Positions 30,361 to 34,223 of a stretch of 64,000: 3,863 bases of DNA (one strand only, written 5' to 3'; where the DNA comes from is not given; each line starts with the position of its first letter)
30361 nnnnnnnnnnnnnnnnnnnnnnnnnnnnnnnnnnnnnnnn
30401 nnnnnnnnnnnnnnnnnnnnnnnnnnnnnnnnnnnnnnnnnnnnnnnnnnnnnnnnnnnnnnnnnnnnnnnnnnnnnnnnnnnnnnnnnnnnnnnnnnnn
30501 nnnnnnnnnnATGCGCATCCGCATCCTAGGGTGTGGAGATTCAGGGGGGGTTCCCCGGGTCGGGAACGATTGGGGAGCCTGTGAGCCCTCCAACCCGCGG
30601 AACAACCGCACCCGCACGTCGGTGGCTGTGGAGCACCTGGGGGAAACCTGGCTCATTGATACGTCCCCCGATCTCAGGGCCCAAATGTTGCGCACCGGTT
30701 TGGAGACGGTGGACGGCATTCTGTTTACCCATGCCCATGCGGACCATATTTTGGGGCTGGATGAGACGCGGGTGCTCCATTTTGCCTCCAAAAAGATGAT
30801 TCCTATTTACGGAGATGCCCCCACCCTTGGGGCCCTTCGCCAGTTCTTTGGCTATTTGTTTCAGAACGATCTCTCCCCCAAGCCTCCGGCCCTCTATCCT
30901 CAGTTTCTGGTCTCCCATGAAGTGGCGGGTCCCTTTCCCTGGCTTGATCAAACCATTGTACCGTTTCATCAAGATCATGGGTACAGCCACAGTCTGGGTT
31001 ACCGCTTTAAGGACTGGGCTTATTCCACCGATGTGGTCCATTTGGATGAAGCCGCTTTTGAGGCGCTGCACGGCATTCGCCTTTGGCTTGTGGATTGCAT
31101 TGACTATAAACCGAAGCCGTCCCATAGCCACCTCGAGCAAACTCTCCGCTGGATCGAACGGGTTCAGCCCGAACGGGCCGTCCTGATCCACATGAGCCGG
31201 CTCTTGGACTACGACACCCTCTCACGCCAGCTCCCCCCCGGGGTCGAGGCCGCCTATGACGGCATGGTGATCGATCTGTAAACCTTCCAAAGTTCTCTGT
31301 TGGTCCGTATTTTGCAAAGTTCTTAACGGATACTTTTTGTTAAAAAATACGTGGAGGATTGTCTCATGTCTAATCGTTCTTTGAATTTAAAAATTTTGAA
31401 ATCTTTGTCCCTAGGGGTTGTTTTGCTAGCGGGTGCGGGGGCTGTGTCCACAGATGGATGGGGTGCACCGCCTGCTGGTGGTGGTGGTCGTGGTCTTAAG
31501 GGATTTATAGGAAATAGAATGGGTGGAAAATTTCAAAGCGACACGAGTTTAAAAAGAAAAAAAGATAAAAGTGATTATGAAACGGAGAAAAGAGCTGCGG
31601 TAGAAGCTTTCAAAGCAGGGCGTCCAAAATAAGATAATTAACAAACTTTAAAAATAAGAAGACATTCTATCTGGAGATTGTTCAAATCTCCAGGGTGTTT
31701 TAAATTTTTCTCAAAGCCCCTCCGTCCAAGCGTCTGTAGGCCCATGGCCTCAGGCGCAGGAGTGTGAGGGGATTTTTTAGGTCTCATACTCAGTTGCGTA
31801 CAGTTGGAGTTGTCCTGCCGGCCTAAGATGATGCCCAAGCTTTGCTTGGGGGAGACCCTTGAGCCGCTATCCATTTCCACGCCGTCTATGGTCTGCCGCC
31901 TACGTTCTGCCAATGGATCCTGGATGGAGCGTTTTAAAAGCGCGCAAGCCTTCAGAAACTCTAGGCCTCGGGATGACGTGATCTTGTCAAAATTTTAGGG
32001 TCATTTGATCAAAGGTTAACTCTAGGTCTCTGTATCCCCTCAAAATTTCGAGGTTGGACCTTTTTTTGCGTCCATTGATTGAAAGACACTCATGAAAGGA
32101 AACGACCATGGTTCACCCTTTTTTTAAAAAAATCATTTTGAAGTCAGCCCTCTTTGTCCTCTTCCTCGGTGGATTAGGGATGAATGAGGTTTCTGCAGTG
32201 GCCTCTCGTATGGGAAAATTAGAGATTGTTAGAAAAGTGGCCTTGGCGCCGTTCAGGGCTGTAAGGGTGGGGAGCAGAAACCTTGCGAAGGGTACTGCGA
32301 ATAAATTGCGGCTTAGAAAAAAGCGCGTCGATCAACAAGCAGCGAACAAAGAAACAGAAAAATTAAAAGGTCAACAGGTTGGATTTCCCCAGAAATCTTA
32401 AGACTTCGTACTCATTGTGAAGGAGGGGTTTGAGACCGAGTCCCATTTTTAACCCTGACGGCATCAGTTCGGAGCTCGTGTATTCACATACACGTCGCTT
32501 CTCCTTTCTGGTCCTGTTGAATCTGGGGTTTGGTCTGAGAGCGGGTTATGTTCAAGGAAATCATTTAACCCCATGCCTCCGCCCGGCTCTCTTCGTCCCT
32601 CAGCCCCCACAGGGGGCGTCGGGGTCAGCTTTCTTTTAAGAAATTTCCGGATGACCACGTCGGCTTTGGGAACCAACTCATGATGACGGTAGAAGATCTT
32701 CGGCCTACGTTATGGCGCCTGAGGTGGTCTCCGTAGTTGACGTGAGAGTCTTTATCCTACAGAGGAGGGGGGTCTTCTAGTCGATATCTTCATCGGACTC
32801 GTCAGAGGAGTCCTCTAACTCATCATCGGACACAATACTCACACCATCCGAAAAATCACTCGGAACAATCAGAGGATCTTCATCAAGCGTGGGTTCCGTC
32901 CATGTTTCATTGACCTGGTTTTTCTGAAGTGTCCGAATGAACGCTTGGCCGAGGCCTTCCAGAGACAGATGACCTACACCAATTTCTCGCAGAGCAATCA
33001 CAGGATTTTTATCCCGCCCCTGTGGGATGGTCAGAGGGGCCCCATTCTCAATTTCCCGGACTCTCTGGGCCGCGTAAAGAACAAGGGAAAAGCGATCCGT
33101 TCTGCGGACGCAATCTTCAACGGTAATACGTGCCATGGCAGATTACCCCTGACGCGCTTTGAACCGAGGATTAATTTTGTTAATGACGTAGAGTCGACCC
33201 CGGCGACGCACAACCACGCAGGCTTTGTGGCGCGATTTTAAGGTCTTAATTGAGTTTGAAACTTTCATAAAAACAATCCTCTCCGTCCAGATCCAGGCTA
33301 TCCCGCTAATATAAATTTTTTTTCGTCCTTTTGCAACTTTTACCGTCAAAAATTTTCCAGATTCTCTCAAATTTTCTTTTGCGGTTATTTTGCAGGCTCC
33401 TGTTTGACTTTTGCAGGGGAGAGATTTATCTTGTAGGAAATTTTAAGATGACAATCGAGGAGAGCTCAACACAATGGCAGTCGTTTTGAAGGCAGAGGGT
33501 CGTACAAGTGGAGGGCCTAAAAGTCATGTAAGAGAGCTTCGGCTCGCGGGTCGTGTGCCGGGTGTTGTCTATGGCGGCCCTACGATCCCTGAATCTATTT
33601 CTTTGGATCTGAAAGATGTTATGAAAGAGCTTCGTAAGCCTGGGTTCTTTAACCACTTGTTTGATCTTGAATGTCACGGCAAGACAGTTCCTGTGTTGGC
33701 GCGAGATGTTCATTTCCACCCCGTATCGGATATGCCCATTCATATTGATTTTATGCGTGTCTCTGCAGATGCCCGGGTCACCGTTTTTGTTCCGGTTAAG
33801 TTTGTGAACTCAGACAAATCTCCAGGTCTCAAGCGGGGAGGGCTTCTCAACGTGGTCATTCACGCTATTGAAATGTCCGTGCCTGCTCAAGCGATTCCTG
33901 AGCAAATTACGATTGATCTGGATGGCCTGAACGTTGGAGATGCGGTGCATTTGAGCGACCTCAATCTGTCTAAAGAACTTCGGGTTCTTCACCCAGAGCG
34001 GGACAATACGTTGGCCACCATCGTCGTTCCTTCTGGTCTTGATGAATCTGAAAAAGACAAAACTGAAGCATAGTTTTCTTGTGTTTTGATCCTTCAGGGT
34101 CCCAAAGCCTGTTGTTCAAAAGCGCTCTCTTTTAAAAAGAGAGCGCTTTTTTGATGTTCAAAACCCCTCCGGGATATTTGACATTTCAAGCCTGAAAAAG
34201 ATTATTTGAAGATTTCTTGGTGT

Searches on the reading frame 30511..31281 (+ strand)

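Call 56: search_protein_families(library=pfam, proteins=[L025:11522-12076:+, L028:16251-16613:+], max_evalue=0.01)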
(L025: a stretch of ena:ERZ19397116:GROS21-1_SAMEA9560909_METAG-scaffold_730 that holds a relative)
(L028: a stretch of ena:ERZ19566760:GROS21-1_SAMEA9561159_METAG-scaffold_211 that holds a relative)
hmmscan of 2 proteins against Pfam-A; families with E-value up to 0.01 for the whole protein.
L025:11522-12076:+ (185 aa): 2 families
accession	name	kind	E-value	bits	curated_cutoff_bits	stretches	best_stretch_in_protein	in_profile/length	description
PF13340.11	DUF4096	-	2.3e-17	63.5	34.3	1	7-78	3-76/76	Putative transposase of IS4/5 family (DUF4096)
PF01609.27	DDE_Tnp_1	-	4.5e-09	36.8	23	1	86-168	3-85/200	Transposase DDE domain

L028:16251-16613:+ (120 aa): 1 family
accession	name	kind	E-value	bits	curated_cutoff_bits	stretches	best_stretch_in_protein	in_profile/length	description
PF12762.13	DDE_Tnp_IS1595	-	4.2e-14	53.3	27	1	2-85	68-153/153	ISXO2-like transposase domain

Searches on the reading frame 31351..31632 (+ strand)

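Call 13: search_protein_families(library=ncbifam, proteins=[window:31351-31632:+], max_evalue=0.001)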
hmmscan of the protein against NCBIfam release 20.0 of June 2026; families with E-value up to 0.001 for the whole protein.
window:31351-31632:+ (93 aa): 0 families

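Call 56: search_protein_families(library=pfam, proteins=[L025:11522-12076:+, L028:16251-16613:+, window:31351-31632:+], max_evalue=0.01)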
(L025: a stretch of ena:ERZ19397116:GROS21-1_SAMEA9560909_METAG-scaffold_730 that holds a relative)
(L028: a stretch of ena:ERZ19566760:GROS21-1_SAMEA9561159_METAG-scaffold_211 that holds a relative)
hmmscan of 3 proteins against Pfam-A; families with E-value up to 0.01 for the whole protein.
L025:11522-12076:+ (185 aa): 2 families
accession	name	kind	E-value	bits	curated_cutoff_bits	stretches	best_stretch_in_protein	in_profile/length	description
PF13340.11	DUF4096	-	2.3e-17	63.5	34.3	1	7-78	3-76/76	Putative transposase of IS4/5 family (DUF4096)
PF01609.27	DDE_Tnp_1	-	4.5e-09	36.8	23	1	86-168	3-85/200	Transposase DDE domain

L028:16251-16613:+ (120 aa): 1 family
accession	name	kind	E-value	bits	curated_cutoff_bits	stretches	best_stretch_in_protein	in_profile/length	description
PF12762.13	DDE_Tnp_IS1595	-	4.2e-14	53.3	27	1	2-85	68-153/153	ISXO2-like transposase domain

window:31351-31632:+ (93 aa): 0 families

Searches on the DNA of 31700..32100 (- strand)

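Call 29: search_rna_families(source=window, start=31700, end=32100, threshold=evalue, max_evalue=10)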
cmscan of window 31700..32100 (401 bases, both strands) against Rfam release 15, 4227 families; matches with E-value up to 10: 2.
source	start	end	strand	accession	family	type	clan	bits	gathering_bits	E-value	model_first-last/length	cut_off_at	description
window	31758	31804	+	RF01797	fstAT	Gene; antitoxin;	-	16.1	72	3.5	1-94/94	no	Fst antitoxin sRNA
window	31728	31759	+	RF03409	mir-646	Gene; miRNA;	-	15.6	70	4.8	1-86/86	no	mir-646 microRNA precursor family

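Call 79: search_dna_similar(query=window:31800-31990:-, collection=plasmids, mode=distant, max_evalue=0.01, max_rows=10)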
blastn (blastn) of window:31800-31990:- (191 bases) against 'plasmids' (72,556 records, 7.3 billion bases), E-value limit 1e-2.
No match.

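Call 80: search_dna_similar(query=window:31800-31990:-, collection=phages, mode=distant, max_evalue=0.01, max_rows=10)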
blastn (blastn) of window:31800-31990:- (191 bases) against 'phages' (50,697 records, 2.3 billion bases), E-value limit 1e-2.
No match.

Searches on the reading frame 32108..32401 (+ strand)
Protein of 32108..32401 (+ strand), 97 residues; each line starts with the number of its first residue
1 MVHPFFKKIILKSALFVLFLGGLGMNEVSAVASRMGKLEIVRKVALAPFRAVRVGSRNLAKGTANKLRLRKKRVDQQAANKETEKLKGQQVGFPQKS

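Call 13: search_protein_families(library=ncbifam, proteins=[window:32108-32401:+], max_evalue=0.001)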
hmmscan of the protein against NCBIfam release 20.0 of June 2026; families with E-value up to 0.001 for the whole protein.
window:32108-32401:+ (97 aa): 0 families

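Call 56: search_protein_families(library=pfam, proteins=[L025:11522-12076:+, L028:16251-16613:+, window:32108-32401:+], max_evalue=0.01)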
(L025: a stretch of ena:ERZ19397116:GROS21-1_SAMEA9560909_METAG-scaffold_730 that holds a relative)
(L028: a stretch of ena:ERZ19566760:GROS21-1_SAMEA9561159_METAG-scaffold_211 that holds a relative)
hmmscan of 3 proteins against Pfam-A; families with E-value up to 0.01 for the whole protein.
L025:11522-12076:+ (185 aa): 2 families
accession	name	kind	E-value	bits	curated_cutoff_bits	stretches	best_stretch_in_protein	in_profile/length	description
PF13340.11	DUF4096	-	2.3e-17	63.5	34.3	1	7-78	3-76/76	Putative transposase of IS4/5 family (DUF4096)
PF01609.27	DDE_Tnp_1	-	4.5e-09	36.8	23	1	86-168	3-85/200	Transposase DDE domain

L028:16251-16613:+ (120 aa): 1 family
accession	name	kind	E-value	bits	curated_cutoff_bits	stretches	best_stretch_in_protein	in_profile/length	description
PF12762.13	DDE_Tnp_IS1595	-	4.2e-14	53.3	27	1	2-85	68-153/153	ISXO2-like transposase domain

window:32108-32401:+ (97 aa): 0 families

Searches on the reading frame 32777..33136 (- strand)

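Call 56: search_protein_families(library=pfam, proteins=[window:32777-33136:-], max_evalue=0.01)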
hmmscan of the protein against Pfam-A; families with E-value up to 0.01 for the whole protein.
window:32777-33136:- (119 aa): 1 family
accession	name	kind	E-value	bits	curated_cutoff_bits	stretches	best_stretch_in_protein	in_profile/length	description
PF01192.27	RNA_pol_Rpb6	-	1.8e-09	37.9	26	1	14-57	8-51/53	RNA polymerase Rpb6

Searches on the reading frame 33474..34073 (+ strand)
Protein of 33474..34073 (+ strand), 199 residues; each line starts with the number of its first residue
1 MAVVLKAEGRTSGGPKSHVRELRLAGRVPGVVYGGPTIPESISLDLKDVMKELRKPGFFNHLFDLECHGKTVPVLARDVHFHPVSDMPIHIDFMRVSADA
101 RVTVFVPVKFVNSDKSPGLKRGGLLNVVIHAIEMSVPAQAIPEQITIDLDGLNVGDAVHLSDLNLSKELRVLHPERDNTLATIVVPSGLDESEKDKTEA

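Call 56: search_protein_families(library=pfam, proteins=[L025:11522-12076:+, L028:16251-16613:+], max_evalue=0.01)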
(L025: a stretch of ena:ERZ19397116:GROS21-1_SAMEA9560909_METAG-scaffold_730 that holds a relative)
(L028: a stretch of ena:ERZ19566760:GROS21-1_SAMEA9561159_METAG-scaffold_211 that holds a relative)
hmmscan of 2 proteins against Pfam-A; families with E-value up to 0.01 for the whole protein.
L025:11522-12076:+ (185 aa): 2 families
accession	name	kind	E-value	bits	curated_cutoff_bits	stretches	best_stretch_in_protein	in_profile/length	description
PF13340.11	DUF4096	-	2.3e-17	63.5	34.3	1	7-78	3-76/76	Putative transposase of IS4/5 family (DUF4096)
PF01609.27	DDE_Tnp_1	-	4.5e-09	36.8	23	1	86-168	3-85/200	Transposase DDE domain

L028:16251-16613:+ (120 aa): 1 family
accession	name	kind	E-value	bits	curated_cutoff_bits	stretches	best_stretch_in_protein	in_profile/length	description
PF12762.13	DDE_Tnp_IS1595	-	4.2e-14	53.3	27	1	2-85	68-153/153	ISXO2-like transposase domain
